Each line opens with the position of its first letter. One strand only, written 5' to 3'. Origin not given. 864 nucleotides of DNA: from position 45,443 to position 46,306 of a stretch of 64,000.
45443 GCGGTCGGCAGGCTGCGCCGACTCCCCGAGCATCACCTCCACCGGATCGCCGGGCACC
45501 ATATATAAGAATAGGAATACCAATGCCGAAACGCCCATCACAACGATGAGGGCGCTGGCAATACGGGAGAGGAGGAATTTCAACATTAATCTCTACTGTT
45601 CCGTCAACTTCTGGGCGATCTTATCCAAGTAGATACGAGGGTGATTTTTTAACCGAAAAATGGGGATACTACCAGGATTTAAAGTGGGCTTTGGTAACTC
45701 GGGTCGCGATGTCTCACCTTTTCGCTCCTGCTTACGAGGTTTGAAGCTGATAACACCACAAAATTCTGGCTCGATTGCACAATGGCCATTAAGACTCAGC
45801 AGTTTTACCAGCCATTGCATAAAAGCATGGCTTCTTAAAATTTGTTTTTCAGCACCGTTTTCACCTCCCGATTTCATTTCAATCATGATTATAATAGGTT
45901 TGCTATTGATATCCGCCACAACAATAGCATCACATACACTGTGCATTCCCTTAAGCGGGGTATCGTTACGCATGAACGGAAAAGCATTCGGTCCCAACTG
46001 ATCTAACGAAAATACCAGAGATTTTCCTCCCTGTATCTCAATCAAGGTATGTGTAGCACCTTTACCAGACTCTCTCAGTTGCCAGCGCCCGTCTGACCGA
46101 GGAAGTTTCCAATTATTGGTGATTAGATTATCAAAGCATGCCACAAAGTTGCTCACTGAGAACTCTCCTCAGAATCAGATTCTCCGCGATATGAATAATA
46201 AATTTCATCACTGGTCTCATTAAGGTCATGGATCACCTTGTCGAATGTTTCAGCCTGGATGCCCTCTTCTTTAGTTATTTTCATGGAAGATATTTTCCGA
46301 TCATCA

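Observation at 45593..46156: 187-aa partner protein: minimal restriction-endonuclease-like D...E-x-K motif plus a basic Pro-rich tail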

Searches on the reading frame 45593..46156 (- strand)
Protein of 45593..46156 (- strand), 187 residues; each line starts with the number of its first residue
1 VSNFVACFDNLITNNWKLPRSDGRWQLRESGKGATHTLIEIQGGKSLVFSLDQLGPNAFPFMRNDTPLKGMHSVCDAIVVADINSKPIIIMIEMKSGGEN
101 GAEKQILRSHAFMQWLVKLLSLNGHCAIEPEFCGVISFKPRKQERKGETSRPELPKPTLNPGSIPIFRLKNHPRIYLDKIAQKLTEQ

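Call 4: search_protein_families(library=pfam, proteins=[window:45593-46156:-], max_evalue=1)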
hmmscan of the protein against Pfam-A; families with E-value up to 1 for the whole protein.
window:45593-46156:- (187 aa): 0 families

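Call 5: search_protein_families(library=padloc, proteins=[window:45593-46156:-], max_evalue=1)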
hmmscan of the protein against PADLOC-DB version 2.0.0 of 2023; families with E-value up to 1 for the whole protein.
window:45593-46156:- (187 aa): 5 families
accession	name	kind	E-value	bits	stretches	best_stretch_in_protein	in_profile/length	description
PDLC04037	PD-T4-4_B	-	3.7e-10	37.9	1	3-152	4-159/190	-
PDLC04034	PD-T4-4_B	-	5.2e-06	24.3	1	60-120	67-126/190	-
PDLC04668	PDC-M47B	-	0.0015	16.3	1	74-107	75-106/186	-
PDLC04036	PD-T4-4_B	-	0.0031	15.5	1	72-128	91-146/203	-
PDLC04035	PD-T4-4_B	-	0.0061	14.2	1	69-129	83-145/206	-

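Call 6: search_protein_families(library=ncbifam, proteins=[window:45593-46156:-], max_evalue=1)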
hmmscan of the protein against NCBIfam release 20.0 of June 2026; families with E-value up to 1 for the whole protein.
window:45593-46156:- (187 aa): 1 family
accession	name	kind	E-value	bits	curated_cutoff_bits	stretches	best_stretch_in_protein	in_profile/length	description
NF047511.1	LIC_11959_fam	equivalog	0.12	12.1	125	1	117-180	92-154/156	LIC_11959 family protein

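Call 8: find_homologous_proteins(query=window:45593-46153:-, max_evalue=0.001)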
Query window:45593-46153:- (186 aa): 9 proteins with E <= 0.001 among 57 candidates.
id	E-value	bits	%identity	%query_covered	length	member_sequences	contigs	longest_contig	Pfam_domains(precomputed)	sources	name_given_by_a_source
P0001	9.7e-123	425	100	100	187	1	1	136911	-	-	-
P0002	3.3e-100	351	84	100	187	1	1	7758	-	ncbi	-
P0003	1.3e-61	225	56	98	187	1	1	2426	-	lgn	-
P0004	3.1e-61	224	56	97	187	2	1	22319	-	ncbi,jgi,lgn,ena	ncbi:MAG: hypothetical protein WC091_15365 [Sulfuricellaceae bacterium]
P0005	2.1e-56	208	55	98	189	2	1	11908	-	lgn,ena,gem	-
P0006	3.0e-49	185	49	98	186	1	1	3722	-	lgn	-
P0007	2.0e-44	169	46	96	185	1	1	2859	-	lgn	-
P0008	2.0e-41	160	46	99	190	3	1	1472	-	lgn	-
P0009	7.4e-28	115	39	94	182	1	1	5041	-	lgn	-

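Call 20: find_homologous_proteins(query=A1, max_evalue=0.01)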
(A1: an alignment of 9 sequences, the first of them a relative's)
Query A1 (9 sequences) (187 aa, profile of the alignment): 42 proteins with E <= 0.01 among 1632 candidates.
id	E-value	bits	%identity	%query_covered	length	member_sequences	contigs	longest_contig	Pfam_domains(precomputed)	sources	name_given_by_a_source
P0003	4.5e-90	318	56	98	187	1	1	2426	-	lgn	-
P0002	9.1e-90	317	84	100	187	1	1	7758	-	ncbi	-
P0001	4.8e-89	315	100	100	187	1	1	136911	-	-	-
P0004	4.8e-89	315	55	98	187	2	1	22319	-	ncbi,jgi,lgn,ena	ncbi:MAG: hypothetical protein WC091_15365 [Sulfuricellaceae bacterium]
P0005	3.8e-85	302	54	99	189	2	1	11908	-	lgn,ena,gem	-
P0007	5.2e-82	292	46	96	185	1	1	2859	-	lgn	-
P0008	1.0e-81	291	46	99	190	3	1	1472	-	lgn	-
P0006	1.2e-79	284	49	98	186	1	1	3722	-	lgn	-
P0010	3.7e-76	273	51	94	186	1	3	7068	-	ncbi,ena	-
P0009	2.9e-75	270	39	94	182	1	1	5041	-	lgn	-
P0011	1.0e-74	268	49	98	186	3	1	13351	-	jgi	jgi:hypothetical protein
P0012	1.1e-71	258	45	97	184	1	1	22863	-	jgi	jgi:hypothetical protein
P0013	1.8e-70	254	39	94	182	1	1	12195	-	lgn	-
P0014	9.2e-69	249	39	94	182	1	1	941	-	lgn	-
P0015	3.8e-68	247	37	94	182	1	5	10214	-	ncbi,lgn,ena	-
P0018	5.8e-61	223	45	98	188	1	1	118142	-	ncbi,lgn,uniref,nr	ncbi:hypothetical protein [Malikia sp.]|uniref:hypothetical protein n=1 Tax=Malikia sp. TaxID=207070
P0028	1.2e-53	200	43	98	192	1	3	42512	-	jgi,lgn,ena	jgi:hypothetical protein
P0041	5.1e-44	168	36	99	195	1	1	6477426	-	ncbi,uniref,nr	ncbi:hypothetical protein G7047_13400 [Diaphorobacter sp. HDW4A]|uniref:hypothetical protein n=1 Tax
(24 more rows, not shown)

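Call 24: search_solved_structures(query=A2, max_evalue=10, show_alignments=3)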
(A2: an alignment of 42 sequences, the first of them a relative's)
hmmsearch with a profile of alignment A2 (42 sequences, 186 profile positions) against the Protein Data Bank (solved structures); distinct sequences matched with E-value up to 10: 2.
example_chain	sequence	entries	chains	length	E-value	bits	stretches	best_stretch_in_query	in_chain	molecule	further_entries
6d6q_K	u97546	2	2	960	0.8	12.4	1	27-62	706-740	Exosome complex exonuclease RRP44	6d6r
6h25_J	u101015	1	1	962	0.8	12.4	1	27-62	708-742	Exosome complex exonuclease RRP44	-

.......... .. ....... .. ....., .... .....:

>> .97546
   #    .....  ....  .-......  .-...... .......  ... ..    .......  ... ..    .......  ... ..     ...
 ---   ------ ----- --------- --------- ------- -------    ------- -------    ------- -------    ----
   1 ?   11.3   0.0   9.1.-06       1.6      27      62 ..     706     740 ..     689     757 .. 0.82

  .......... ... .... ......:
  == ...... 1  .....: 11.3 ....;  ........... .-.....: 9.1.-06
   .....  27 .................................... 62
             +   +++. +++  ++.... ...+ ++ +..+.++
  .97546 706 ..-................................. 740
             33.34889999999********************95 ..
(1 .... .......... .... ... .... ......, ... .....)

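Call 28: find_encoding_contigs(protein=P0002, flank=6000, max_places=3)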
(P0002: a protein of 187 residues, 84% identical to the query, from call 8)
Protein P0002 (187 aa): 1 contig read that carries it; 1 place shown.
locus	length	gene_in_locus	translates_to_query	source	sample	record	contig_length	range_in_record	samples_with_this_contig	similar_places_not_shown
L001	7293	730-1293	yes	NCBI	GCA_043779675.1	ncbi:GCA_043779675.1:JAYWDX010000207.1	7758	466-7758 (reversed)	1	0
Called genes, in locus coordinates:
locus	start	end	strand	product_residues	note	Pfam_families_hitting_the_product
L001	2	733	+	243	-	?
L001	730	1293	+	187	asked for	-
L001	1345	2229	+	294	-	PF19300:BPD_transp_1_N, PF00528:BPD_transp_1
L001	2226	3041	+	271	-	PF00528:BPD_transp_1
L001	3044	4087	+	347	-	PF00933:Glyco_hydro_3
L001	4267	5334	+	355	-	PF00034:Cytochrom_C (faint), PF03150:CCP_MauG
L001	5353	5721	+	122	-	PF13686:DrsE_2 (faint)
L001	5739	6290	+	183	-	PF00156:Pribosyltran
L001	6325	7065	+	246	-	PF01048:PNP_UDP_1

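Call 29: find_encoding_contigs(protein=P0041, flank=8000, max_places=2)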
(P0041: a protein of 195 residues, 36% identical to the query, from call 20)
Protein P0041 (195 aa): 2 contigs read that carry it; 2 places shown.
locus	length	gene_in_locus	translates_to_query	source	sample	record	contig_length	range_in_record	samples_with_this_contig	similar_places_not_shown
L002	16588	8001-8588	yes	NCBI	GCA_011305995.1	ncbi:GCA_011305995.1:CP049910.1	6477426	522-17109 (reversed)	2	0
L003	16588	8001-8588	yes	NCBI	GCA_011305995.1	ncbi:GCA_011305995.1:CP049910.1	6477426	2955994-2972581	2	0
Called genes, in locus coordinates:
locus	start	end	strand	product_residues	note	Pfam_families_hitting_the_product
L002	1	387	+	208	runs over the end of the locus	PF01292:Ni_hydr_CYTB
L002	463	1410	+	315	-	PF04216:FdhE_N, PF24859:FdhE_central, PF24860:FdhE_C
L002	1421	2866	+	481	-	PF12390:Se-cys_synth_N, PF03841:SelA, PF00266:Aminotran_5 (weak)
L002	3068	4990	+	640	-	PF00009:GTP_EFTU, PF03144:GTP_EFTU_D2, PF25461:Beta-barrel_SelB, PF09106:WHD_2nd_SelB, PF21214:WHD_2nd_SelB_bact (weak), PF09107:WHD_3rd_SelB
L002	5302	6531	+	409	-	PF13356:Arm-DNA-bind_3, PF22022:Phage_int_M, PF00589:Phage_integrase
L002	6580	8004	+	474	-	PF13175:AAA_15, PF13304:AAA_21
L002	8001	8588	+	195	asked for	-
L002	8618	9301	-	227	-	PF09669:Phage_pRha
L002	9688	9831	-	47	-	-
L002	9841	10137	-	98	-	PF14359:DUF4406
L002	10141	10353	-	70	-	-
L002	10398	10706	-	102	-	-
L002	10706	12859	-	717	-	PF05840:Phage_GPA, PF23343:REP_ORF2-G2P (weak)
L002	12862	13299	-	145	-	-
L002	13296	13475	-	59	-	-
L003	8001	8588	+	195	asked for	-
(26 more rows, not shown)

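Call 30: find_encoding_contigs(protein=P0018, flank=8000, max_places=2)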
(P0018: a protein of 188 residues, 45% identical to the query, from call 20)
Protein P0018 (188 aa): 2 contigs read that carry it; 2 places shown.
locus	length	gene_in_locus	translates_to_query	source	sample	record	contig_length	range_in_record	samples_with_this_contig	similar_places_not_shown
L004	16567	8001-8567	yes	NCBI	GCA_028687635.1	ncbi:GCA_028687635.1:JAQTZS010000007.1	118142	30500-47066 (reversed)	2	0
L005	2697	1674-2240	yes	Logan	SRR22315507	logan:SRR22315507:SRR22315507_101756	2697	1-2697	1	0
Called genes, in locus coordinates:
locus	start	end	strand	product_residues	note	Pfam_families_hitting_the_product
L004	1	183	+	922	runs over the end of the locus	PF04879:Molybdop_Fe4S4, PF00384:Molybdopterin, PF01568:Molydop_binding, PF04324:Fer2_BFD (weak)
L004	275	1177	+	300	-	PF02885:Glycos_trans_3N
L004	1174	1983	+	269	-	PF00590:TP_methylase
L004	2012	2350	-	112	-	-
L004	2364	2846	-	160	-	PF03061:4HBT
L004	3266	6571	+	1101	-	PF01555:N6_N4_Mtase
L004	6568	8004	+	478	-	PF13175:AAA_15 (weak), PF13304:AAA_21, PF13175:AAA_15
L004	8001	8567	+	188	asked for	-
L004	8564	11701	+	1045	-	PF04851:ResIII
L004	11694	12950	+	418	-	PF00890:FAD_binding_2, PF01266:DAO (weak), PF03486:HI0933_like, PF13738:Pyr_redox_3 (faint), PF22780:HI0933_like_1st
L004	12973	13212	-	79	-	PF27144:PA14_33160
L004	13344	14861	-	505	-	PF03976:PPK2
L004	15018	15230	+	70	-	PF01165:Ribosomal_S21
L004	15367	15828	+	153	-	PF09424:YqeY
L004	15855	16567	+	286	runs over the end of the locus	PF01177:Asp_Glu_race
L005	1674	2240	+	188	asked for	-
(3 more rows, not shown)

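Call 31: predict_structure(alignment_id=A2)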
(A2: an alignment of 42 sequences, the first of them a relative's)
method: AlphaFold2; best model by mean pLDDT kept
length: 187 residues; sequences in the alignment: 42
mean_pLDDT: 90.7   pTM: 0.89
mean pLDDT of the five models: 90.7, 89.7, 89.6, 89.2, 89.1
residues with pLDDT >= 90: 139; 70-90: 33; 50-70: 15; < 50: 0
segments of 3 or more residues with pLDDT < 50: none
pLDDT, mean of each block of 10 residues (from residue 1): 91 96 92 78 96 89 92 95 95 90 95 97 93 92 60 91 94 94 94
secondary structure, 60 per line:
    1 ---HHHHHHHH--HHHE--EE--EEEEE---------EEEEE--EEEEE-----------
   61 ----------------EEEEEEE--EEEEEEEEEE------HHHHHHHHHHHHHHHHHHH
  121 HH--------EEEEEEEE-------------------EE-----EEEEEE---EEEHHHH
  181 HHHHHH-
elements in order: H4-11 E24-28 E38-42 E45-49 E77-83 E86-95 H102-122 E131-138 E165-170 E174-176 H177-186

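Call 32: search_protein_representatives(alignment_id=A1)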
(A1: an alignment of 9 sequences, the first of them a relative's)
Query: 9 sequences, 188 profile positions. Proteins with E-value up to 0.001 (for the whole library): 566; up to 1e-10: 130; up to 1e-30: 33. The best 150 are listed.
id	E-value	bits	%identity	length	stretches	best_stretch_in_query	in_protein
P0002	2.9e-90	317.3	-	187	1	1-187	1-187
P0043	6.3e-67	241.1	-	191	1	3-187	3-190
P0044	3.2e-64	232.3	-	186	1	1-184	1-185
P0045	4.0e-58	212.4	-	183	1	2-183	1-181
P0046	2.7e-53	196.7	-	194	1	3-182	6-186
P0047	3.7e-53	196.3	-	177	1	1-180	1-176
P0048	1.9e-51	190.7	-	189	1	2-186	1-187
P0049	2.2e-51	190.4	-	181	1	4-183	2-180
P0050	2.3e-51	190.4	-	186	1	1-182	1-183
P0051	5.0e-51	189.3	-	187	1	5-183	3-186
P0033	5.4e-51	189.2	-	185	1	2-185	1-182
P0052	5.5e-51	189.2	-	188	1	5-184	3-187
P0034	1.5e-50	187.8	-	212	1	3-183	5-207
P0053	7.0e-49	182.3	-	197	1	3-186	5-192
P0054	3.4e-48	180.1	-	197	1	1-186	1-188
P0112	2.2e-16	76.4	-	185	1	5-183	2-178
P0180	3.6e-10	56.1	-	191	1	3-158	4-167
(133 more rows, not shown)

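Call 34: fold_search(model_id=the predicted structure, library=pdb)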
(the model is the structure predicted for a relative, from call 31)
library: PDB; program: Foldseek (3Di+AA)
matches with E <= 10: 469; with E <= 0.001: 0
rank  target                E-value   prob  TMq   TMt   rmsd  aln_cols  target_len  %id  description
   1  9bgk_F                5.8e-02  0.28  0.23  0.06   7.5       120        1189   13  Structure of V.cholera DdmDE (2D:1E) in complex with DNA (released 2024-10-23)
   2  5liq_B                7.4e-02  0.77  0.25  0.09   3.4        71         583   15  The structure of C160S,C508S,C578S mutant of Nt.BspD6I nicking endonuclease at 0.185 nm resolution . (released 2017-08-02)
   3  2ewf                  9.5e-02  0.72  0.24  0.09   3.4        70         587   16  Crystal structure of the site-specific DNA nickase N.BspD6I (released 2006-11-21)
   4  8em1_A                1.1e-01  0.21  0.18  0.08   5.6        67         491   19  Type IIS Restriction Endonuclease PaqCI, DNA Unbound (released 2023-03-22)
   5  5lhc_B                1.7e-01  0.75  0.30  0.11   4.3       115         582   10  The structure of D456A mutant of Nt.BspD6I nicking endonuclease at 0.24 nm resolution . (released 2017-08-16)
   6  5lhc_A                1.9e-01  0.60  0.24  0.09   3.3        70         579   13  The structure of D456A mutant of Nt.BspD6I nicking endonuclease at 0.24 nm resolution . (released 2017-08-16)
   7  8em1_B                1.9e-01  0.25  0.18  0.08   5.6        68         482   18  Type IIS Restriction Endonuclease PaqCI, DNA Unbound (released 2023-03-22)
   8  2fok_A                2.0e-01  0.54  0.24  0.09   5.8        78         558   20  STRUCTURE OF RESTRICTION ENDONUCLEASE FOKI (released 1998-06-17)
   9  5liz                  2.1e-01  0.54  0.24  0.09   3.4        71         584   14  The structure of Nt.BspD6I nicking endonuclease with all cysteines mutated by serine residues at 0.19 nm resolution . (released 2017-08-02)
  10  4p0q_A                2.3e-01  0.11  0.18  0.14  11.1       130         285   13  Crystal structure of Human Mus81-Eme1 in complex with 5'-flap DNA (released 2014-05-28)
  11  6qnz_A                2.6e-01  0.54  0.24  0.09   3.3        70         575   13  Crystal structure of the site-specific DNA nickase N.BspD6I E418A Mutant (released 2020-03-04)
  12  9hny_DI               2.6e-01  0.23  0.25  0.14   9.8       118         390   12  Mitoribosomal small subunit in complex with Mettl15 and Mettl17 (released 2025-03-26)
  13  1p8x_C                2.6e-01  0.14  0.19  0.12  10.2       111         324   12  The Calcium-Activated C-terminal half of gelsolin (released 2003-10-14)
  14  9ki0_A                2.7e-01  0.15  0.25  0.06   7.3       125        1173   13  structure of DdmD dimer with ssDNA with AGS (released 2025-02-19)
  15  8epx_A                2.7e-01  0.13  0.16  0.08   7.4        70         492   17  Type IIS Restriction Endonuclease PaqCI, DNA bound (released 2023-03-22)
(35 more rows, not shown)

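Call 39: fold_search(model_id=the predicted structure, library=viral)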
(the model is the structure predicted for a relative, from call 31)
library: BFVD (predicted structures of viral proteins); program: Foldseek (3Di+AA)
matches with E <= 10: 674; with E <= 0.001: 0
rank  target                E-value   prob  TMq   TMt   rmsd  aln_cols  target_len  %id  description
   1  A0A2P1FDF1            6.2e-03  0.89  0.28  0.30  14.3       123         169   10  (no name in the UniProt tables at hand)
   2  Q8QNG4                7.4e-03  0.57  0.19  0.08  14.0       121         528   16  EsV-1-115 [Ectocarpus siliculosus virus 1 (isolate New Zealand/Kaikoura/1988)]
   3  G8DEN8                5.7e-02  0.16  0.18  0.13  16.1       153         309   14  (no name in the UniProt tables at hand)
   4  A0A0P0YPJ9            7.4e-02  0.84  0.25  0.09   3.8        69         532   17  (no name in the UniProt tables at hand)
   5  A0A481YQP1            8.3e-02  0.69  0.24  0.18   5.7        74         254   11  Uncharacterized protein [Marseillevirus LCMAC101]
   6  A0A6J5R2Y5            1.0e-01  0.30  0.20  0.29   6.8        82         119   15  VRR-NUC domain containing protein [uncultured Caudovirales phage]
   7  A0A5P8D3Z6            1.0e-01  0.14  0.16  0.09  18.1       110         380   11  (no name in the UniProt tables at hand)
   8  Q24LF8                1.1e-01  0.44  0.26  0.35  11.2       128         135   12  Uncharacterized protein [Clostridium phage phiCD119 (strain Clostridium difficile/United States/Govind/2006)]
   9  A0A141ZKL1            1.1e-01  0.10  0.16  0.10  10.1       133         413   14  (no name in the UniProt tables at hand)
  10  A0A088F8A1            1.3e-01  0.16  0.17  0.22  13.8       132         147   11  (no name in the UniProt tables at hand)
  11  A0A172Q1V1            1.4e-01  0.28  0.25  0.25   9.0       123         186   12  Uncharacterized protein [Escherichia phage MX01]
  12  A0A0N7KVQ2            1.5e-01  0.18  0.24  0.25   9.7       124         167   14  (no name in the UniProt tables at hand)
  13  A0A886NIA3            1.5e-01  0.41  0.24  0.16   8.3       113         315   12  (no name in the UniProt tables at hand)
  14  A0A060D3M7            1.6e-01  0.28  0.23  0.20   6.6       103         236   17  ORF20 [Bovine gammaherpesvirus 6]
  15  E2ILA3                1.6e-01  0.20  0.20  0.17   8.5       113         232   15  (no name in the UniProt tables at hand)
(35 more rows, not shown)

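Call 48: search_protein_families(library=pfam, alignment_id=A3, max_evalue=0.1)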
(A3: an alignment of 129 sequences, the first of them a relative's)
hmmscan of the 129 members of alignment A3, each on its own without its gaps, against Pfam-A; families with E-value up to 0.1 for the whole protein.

A. member 1, P0001 (187 aa): 0 families

B. families by the number of members that match (of 129 scanned): 34 families (the first 25 are shown)
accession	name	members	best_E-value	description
PF13588.12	HSDR_N_2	2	0.036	Type I restriction enzyme R protein N terminus (HSDR_N)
PF24608.2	PDDEXK_15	1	0.00095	Phage putative PDDEXK endonuclease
PF10673.14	DUF2487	1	0.0023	Protein of unknown function (DUF2487)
PF13869.12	NUDIX_2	1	0.0039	Nucleotide hydrolase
PF01646.22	Herpes_UL24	1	0.0076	Herpes virus proteins UL24 and UL76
PF21283.2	EPCAM-Trop-2_C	1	0.0099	EPCAM/Trop-2, C-terminal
PF24205.1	Antiholin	1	0.014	T4-like virus antiholin family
PF05051.18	COX17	1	0.015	Cytochrome C oxidase copper chaperone (COX17)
PF15509.11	DUF4650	1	0.019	Domain of unknown function (DUF4650)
PF18144.7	SMODS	1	0.019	Second Messenger Oligonucleotide or Dinucleotide Synthetase domain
PF06691.16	DUF1189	1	0.02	Protein of unknown function (DUF1189)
PF08011.17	PDDEXK_9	1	0.028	PD-(D/E)XK nuclease superfamily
PF08280.17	HTH_Mga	1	0.034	M protein trans-acting positive regulator (MGA) HTH domain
PF22096.1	TagH_C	1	0.036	Teichoic acid transporter subunit TagH C-terminal domain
PF21233.3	RIOX1_C_WH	1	0.038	Ribosomal oxygenase 1, C-terminal winged helix domain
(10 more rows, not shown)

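Call 50: search_protein_families(library=padloc, alignment_id=A3, max_evalue=0.001)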
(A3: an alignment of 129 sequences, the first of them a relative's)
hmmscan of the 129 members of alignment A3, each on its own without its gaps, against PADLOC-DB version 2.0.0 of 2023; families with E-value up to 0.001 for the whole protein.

A. member 1, P0001 (187 aa): 2 families
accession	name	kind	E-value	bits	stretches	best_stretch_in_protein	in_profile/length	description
PDLC04037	PD-T4-4_B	-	3.7e-10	37.9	1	3-152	4-159/190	-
PDLC04034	PD-T4-4_B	-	5.2e-06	24.3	1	60-120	67-126/190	-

B. families by the number of members that match (of 129 scanned): 11 families
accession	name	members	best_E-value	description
PDLC04037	PD-T4-4_B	126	4.7e-86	-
PDLC04034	PD-T4-4_B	94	1.2e-18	-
PDLC04035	PD-T4-4_B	89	4.9e-36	-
PDLC04668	PDC-M47B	30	3.3e-09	-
PDLC04665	PDC-M47B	16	4.4e-10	-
PDLC04667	PDC-M47B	14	2.2e-11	-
PDLC04036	PD-T4-4_B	13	1.3e-05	-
PDLC04666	PDC-M47B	4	5.8e-09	-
PDLC04669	PDC-M47B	1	3.1e-06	-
PDLC02570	DrmA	1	0.00058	DrmA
PDLC04563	PDC-M29B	1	0.00075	-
